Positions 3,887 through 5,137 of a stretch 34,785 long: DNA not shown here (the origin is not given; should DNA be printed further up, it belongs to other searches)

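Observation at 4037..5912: Translationally coupled three-gene cassette: long XRE-HTH protein / DUF4258-like putative toxin / membrane Cys4 zinc-ribbon protein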

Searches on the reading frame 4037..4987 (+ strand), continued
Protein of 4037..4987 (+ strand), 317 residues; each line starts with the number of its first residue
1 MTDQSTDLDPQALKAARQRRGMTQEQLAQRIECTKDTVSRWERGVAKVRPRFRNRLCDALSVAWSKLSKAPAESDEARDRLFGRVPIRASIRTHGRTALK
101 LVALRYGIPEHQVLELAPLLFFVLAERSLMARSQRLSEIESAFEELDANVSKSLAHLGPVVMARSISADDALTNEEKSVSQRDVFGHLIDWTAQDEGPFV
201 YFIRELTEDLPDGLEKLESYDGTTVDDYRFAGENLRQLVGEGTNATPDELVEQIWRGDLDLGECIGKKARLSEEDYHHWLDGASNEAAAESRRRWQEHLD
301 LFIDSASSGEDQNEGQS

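Call 56: get_annotated_region(hit=H1, flank=4000)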
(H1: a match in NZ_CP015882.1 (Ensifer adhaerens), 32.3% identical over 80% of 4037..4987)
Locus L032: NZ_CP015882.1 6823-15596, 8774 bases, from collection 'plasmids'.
description: Ensifer adhaerens strain Casida A plasmid pCasidaAB, complete sequence
organism: Ensifer adhaerens (NCBI taxid 106592)
taxonomy: Bacteria; Pseudomonadota; Alphaproteobacteria; Hyphomicrobiales; Rhizobiaceae; Ensifer; Ensifer adhaerens
host: -; source: silty clay loam soil (pH 6.1); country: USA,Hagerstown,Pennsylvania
typing (MOB-suite, as given by PLSDB): non-mobilizable; mating-pair formation MPF_T
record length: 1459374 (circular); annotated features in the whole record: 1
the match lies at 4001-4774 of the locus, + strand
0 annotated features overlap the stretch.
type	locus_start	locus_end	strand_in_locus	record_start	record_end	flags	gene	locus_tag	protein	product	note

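Call 57: get_annotated_region(hit=H3, flank=4000)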
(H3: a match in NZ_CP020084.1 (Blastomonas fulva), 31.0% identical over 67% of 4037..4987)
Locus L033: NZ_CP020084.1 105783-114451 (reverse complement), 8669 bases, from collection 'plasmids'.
description: Blastomonas fulva strain T2 plasmid unnamed, complete sequence
organism: Blastomonas fulva (NCBI taxid 1550728)
taxonomy: Bacteria; Pseudomonadota; Alphaproteobacteria; Sphingomonadales; Sphingomonadaceae; Blastomonas; Blastomonas fulva
host: -; source: Cell culture,microcystis culture; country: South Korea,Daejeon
typing (MOB-suite, as given by PLSDB): non-mobilizable
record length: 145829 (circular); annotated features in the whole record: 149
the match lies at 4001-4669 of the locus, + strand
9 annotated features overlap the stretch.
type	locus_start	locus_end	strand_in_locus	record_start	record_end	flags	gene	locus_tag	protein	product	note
CDS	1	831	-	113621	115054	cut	-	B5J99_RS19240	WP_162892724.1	hypothetical protein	-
CDS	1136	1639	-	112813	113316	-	-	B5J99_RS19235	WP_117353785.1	hypothetical protein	-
CDS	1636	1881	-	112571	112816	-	-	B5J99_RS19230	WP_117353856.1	helix-turn-helix transcriptional regulator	-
CDS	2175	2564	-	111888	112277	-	-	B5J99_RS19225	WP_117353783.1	type II toxin-antitoxin system VapC family toxin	-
CDS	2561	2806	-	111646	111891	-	-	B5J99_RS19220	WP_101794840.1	AbrB/MazE/SpoVT family DNA-binding domain-containing protein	-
CDS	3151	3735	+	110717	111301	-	-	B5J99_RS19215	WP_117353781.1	recombinase family protein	GO:0006310 - DNA recombination [Evidence IEA]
CDS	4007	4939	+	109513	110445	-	-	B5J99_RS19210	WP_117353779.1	helix-turn-helix transcriptional regulator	-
CDS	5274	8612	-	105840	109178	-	-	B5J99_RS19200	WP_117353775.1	DEAD/DEAH box helicase family protein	-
CDS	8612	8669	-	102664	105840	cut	-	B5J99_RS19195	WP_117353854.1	site-specific DNA-methyltransferase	GO:0006306 - DNA methylation [Evidence IEA]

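Call 58: get_annotated_region(hit=H4, flank=4000)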
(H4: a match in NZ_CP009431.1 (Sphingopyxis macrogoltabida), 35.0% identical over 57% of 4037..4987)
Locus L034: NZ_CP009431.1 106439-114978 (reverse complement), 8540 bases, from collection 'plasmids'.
description: Sphingopyxis macrogoltabida strain 203 plasmid unnamed, complete sequence
organism: Sphingopyxis macrogoltabida (NCBI taxid 33050)
taxonomy: Bacteria; Pseudomonadota; Alphaproteobacteria; Sphingomonadales; Sphingomonadaceae; Sphingopyxis; Sphingopyxis macrogoltabida
host: -; source: soil; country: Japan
typing (MOB-suite, as given by PLSDB): mobilizable; replicon rep_cluster_2256; relaxase MOBF
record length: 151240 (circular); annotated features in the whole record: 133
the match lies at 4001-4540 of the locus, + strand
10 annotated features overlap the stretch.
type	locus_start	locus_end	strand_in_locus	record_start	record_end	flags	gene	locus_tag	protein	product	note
CDS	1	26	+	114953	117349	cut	-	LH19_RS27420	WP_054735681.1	type IV secretion system DNA-binding domain-containing protein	-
CDS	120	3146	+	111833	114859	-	mobF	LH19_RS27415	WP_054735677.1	MobF family relaxase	-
CDS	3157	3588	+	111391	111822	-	-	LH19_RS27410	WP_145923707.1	hypothetical protein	-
CDS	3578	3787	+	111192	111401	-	-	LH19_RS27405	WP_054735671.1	hypothetical protein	-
CDS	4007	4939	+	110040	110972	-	-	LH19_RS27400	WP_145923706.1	helix-turn-helix transcriptional regulator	-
CDS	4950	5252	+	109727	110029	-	-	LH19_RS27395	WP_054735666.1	hypothetical protein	-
CDS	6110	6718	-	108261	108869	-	-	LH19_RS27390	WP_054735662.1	methyltransferase domain-containing protein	-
CDS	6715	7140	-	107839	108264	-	-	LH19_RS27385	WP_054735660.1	hypothetical protein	-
CDS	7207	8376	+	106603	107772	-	-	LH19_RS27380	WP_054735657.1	cysteine desulfurase family protein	-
CDS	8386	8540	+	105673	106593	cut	-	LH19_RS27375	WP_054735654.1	DUF4007 family protein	-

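Call 60: get_annotated_region(hit=H8, flank=3500)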
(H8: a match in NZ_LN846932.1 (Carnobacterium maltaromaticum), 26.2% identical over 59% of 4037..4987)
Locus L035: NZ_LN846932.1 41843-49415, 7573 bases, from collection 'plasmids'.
description: Carnobacterium maltaromaticum strain LMA28 plasmid LMA_pa, complete sequence
organism: Carnobacterium maltaromaticum (NCBI taxid 2751)
taxonomy: Bacteria; Bacillota; Bacilli; Lactobacillales; Carnobacteriaceae; Carnobacterium; Carnobacterium maltaromaticum
host: -; source: -; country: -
typing (MOB-suite, as given by PLSDB): mobilizable; relaxase MOBQ
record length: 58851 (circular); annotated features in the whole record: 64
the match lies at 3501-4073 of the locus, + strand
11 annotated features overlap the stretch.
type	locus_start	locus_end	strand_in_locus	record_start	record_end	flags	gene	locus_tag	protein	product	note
CDS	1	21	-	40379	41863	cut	istA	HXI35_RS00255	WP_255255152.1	IS21 family transposase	-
CDS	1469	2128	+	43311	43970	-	-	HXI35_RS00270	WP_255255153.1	recombinase family protein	GO:0006310 - DNA recombination [Evidence IEA]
CDS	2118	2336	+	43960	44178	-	-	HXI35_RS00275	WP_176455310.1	hypothetical protein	-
CDS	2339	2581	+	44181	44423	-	-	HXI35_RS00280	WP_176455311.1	hypothetical protein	-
CDS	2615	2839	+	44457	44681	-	-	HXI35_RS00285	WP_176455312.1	hypothetical protein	-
CDS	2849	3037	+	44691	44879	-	-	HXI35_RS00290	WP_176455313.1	hypothetical protein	-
CDS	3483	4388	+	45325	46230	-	-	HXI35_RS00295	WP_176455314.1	helix-turn-helix transcriptional regulator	-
CDS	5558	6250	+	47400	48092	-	-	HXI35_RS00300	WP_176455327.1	hypothetical protein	-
CDS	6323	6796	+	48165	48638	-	-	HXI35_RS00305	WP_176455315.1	hypothetical protein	-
CDS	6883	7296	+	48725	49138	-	-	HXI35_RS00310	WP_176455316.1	hypothetical protein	-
CDS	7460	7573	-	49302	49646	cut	-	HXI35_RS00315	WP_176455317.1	hypothetical protein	-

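Call 61: get_annotated_region(hit=H6, flank=3500)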
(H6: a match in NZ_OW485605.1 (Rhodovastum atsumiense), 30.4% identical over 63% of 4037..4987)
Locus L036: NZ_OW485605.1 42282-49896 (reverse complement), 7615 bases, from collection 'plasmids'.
description: Rhodovastum atsumiense strain G2-11 plasmid RHOApd
organism: Rhodovastum atsumiense (NCBI taxid 504468)
taxonomy: Bacteria; Pseudomonadota; Alphaproteobacteria; Rhodospirillales; Acetobacteraceae; Rhodovastum; Rhodovastum atsumiense
host: -; source: -; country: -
typing (MOB-suite, as given by PLSDB): non-mobilizable
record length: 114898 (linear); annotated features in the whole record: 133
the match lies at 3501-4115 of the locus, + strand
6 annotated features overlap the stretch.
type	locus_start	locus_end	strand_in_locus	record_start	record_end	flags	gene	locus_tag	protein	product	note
CDS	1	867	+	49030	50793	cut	herA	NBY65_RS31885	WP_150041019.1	anti-phage-associated helicase HerA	GO:0051607 - defense response to virus [Evidence IEA]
CDS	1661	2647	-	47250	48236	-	-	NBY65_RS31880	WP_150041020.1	site-specific integrase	GO:0015074 - DNA integration [Evidence IEA]; GO:0006310 - DNA recombination [Evidence IEA]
CDS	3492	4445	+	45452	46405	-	-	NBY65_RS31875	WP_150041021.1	helix-turn-helix transcriptional regulator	-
CDS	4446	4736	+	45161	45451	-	-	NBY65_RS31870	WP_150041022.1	hypothetical protein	-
CDS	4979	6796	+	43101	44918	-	-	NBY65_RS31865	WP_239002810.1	UvrD-helicase domain-containing protein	-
CDS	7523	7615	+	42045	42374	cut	-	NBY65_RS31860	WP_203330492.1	helix-turn-helix transcriptional regulator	-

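Call 65: list_cluster_members(proteins=[P0001, P0065, P0141])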
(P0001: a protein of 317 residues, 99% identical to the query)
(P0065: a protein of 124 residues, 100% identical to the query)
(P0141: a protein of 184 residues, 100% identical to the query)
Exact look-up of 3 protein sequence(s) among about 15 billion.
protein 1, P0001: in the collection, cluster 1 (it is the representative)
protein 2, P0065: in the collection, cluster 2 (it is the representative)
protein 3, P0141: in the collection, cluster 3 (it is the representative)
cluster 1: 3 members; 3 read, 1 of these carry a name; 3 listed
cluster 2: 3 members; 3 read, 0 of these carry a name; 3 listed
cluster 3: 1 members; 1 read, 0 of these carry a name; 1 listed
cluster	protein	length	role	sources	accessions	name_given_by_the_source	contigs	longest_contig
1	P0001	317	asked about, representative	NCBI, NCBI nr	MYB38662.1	MAG: helix-turn-helix transcriptional regulator [Gammaproteobacteria bacterium] | helix-turn-helix transcriptional regulator [Gammaproteobacteria bacterium]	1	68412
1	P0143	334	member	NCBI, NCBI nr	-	-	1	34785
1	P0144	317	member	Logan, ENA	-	-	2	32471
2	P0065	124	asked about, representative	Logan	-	-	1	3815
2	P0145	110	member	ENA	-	-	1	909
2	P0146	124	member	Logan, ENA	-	-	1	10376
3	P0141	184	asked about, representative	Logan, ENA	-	-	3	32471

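Call 66: find_encoding_contigs(protein=P0001, flank=5000, max_places=4)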
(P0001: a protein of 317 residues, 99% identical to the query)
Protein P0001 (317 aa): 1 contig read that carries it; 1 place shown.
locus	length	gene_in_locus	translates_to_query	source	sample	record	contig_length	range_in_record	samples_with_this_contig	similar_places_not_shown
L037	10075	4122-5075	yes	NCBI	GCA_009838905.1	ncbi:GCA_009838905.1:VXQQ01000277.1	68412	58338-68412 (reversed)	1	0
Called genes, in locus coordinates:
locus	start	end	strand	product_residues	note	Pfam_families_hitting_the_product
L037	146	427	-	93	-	PF04248:NTP_transf_9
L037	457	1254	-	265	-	PF00106:adh_short, PF13561:adh_short_C2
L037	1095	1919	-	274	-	PF00106:adh_short, PF08659:KR, PF13561:adh_short_C2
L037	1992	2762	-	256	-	PF03372:Exo_endo_phos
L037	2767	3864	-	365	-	PF02746:MR_MLE_N, PF13378:MR_MLE_C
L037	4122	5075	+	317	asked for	PF01381:HTH_3, PF13443:HTH_26 (faint), PF13560:HTH_31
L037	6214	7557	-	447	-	PF04326:SLFN_AlbA_2, PF13749:HATPase_c_4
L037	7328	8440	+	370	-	PF05721:PhyH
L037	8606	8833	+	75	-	-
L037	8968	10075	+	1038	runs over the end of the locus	PF04851:ResIII (weak)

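Call 67: find_encoding_contigs(protein=P0146, flank=5000, max_places=6)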
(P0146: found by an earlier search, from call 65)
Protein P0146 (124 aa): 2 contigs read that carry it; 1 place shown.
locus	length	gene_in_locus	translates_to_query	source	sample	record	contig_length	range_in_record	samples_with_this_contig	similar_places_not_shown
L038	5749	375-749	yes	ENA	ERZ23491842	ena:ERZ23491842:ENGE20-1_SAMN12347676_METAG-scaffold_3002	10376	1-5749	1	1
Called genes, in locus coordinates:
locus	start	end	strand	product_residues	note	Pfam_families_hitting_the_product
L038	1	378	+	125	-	?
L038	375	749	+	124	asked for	-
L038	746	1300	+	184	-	-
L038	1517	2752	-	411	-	PF04326:SLFN_AlbA_2, PF13749:HATPase_c_4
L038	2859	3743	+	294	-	PF05721:PhyH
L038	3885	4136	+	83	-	-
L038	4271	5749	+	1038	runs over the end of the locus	PF04851:ResIII (weak)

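Call 72: search_protein_families(library=phrogs, proteins=[window:4037-4987:+], max_evalue=0.1)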
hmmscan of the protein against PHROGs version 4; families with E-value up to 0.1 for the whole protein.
window:4037-4987:+ (317 aa): 30 families (the best 25 are shown)
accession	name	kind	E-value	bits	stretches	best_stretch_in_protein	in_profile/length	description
phrog_3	-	transcription regulation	1.2e-10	42.7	1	7-70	87-148/430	transcriptional repressor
phrog_2439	-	transcription regulation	1.7e-10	41.3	1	5-63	4-62/367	transcriptional regulator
phrog_8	-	transcription regulation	1.1e-08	36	1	12-62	80-130/346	transcriptional regulator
phrog_1373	-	transcription regulation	7.8e-08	33.5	1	11-60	66-115/166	transcriptional regulator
phrog_5823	-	transcription regulation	9.8e-08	32.5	1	13-93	11-93/404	transcriptional regulator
phrog_7950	-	transcription regulation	1.5e-07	32.4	1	6-45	5-44/68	transcriptional repressor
phrog_2328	-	transcription regulation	1.5e-07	32.3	1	13-74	20-81/128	transcriptional repressor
phrog_2104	-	unknown function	2.4e-07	31.9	1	4-46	35-77/103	-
phrog_7241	-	transcription regulation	7.2e-07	30.3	1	7-67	61-120/122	transcriptional regulator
phrog_6831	-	transcription regulation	2e-06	28.7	1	18-52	15-48/68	transcriptional regulator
phrog_2967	-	transcription regulation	1e-05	26.2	1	11-66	13-68/225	transcriptional regulator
phrog_4779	-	transcription regulation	2.1e-05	26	1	10-45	4-39/98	transcriptional regulator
phrog_4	-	transcription regulation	2.5e-05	24.4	1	12-67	140-191/400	transcriptional repressor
phrog_1124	-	transcription regulation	7.5e-05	23.4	1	11-68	11-67/177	transcriptional regulator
phrog_14076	-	transcription regulation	0.00012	23.5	1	7-51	12-59/86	transcriptional regulator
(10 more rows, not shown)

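Call 89: search_protein_families(library=padloc, proteins=[L036:4979-6793:+, L030:8359-9093:+, L030:9119-9700:+, L028:880-6081:+, L004:7214-7648:+, L013:7292-7852:+], max_evalue=0.001)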
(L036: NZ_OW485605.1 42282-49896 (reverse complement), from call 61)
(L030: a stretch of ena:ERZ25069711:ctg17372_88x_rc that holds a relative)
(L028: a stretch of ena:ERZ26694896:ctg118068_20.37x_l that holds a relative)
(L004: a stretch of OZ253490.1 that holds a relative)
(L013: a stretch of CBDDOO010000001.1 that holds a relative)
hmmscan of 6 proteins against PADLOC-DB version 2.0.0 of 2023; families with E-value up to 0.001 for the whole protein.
L036:4979-6793:+ (605 aa): 16 families
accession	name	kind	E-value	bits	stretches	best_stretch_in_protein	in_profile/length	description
PDLC01087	C3a187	-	5.9e-132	439.3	1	2-590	26-556/559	NERD+UvrD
PDLC03002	Helicase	-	5e-11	39.6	1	194-369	191-369/707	-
PDLC03802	RTasHel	-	7.5e-09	33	1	329-415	191-275/675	DRT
PDLC03813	RTasNERD-Hel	-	8.9e-06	23.1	0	197-261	213-277/519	DRT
PDLC00112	GajB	-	1.5e-05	21.8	1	329-380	210-261/581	UrvD helicase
PDLC00129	GajB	-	1.7e-05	21.6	0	329-385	225-281/594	UrvD helicase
PDLC00107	GajB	-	2.8e-05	20.9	0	331-400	216-285/587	UrvD helicase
PDLC02350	AbiO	-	5.6e-05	20.1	0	197-244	182-228/468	AbiO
PDLC00122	GajB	-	0.00016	18.8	0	499-563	400-465/502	UrvD helicase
PDLC00121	GajB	-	0.00025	17.7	0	310-403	182-273/565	UrvD helicase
PDLC00132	GajB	-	0.00026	17.7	0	331-372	215-257/625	UrvD helicase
PDLC00148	GajB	-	0.00029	18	0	331-378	150-197/369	UrvD helicase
PDLC04140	mad8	-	0.0003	18.4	0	212-360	31-227/314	mads_8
PDLC02372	Nhi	-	0.00039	17.2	0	207-242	198-232/470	-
PDLC00140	GajB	-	0.0004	17.7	0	331-378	143-190/365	UrvD helicase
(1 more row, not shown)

L030:8359-9093:+ (245 aa): 0 families

L030:9119-9700:+ (194 aa): 0 families

L028:880-6081:+ (1734 aa): 0 families

L004:7214-7648:+ (145 aa): 1 family
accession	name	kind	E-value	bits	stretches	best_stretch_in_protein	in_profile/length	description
PDLC04921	PDC-S14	-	1.4e-08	32.4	1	65-141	199-269/280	-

L013:7292-7852:+ (187 aa): 0 families

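Call 91: search_dna_similar(query=window:4037-4987:+, collection=phages, mode=protein, max_evalue=0.001, max_rows=10)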
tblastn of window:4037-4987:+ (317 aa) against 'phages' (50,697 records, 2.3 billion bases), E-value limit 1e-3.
Records with a match: 4; places in all: 4; records where one place covers at least 80% of the query: 0.
Best place of each record, by identity: <60% 4.
By first word of the organism name: Streptococcus 3; Bacteriophage 1.
By host as written in the record: Streptococcus mitis 2; - 1; Streptococcus macedonicus 33MO 1.
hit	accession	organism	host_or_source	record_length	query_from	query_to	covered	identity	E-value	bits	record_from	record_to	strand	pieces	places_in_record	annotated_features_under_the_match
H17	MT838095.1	Bacteriophage sp.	human fecal samples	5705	11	129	38%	35.0%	5e-5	50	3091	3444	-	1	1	record has no annotation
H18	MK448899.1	Streptococcus phage Javan288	Streptococcus macedonicus 33MO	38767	8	62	17%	38.2%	3e-4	48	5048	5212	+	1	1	DNA-binding protein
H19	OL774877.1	Streptococcus phage MissG1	Streptococcus mitis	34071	13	63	16%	39.2%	9e-4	47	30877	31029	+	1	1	helix-turn-helix domain-containing protein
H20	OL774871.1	Streptococcus phage MissB1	Streptococcus mitis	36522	13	63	16%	39.2%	9e-4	47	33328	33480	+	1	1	helix-turn-helix protein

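Call 96: search_protein_families(library=pfam, proteins=[L008:6138-6566:+, L007:7267-7704:+], max_evalue=0.1)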
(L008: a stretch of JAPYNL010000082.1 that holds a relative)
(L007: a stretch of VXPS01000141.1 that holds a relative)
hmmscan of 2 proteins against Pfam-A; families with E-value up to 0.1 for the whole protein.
L008:6138-6566:+ (143 aa): 1 family
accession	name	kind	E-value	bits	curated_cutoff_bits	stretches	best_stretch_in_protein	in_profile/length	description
PF17206.9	SeqA_N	-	0.0017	18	23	1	8-41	3-36/36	SeqA protein N-terminal domain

L007:7267-7704:+ (146 aa): 3 families
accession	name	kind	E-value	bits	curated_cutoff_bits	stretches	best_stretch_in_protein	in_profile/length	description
PF18755.6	RAMA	-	7.5e-06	26.3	35.2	1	65-142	30-100/107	Restriction Enzyme Adenine Methylase Associated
PF11149.13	DUF2924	-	0.011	16.5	31.2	1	60-114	75-129/135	Protein of unknown function (DUF2924)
PF17206.9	SeqA_N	-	0.027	14.2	23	1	8-40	3-35/36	SeqA protein N-terminal domain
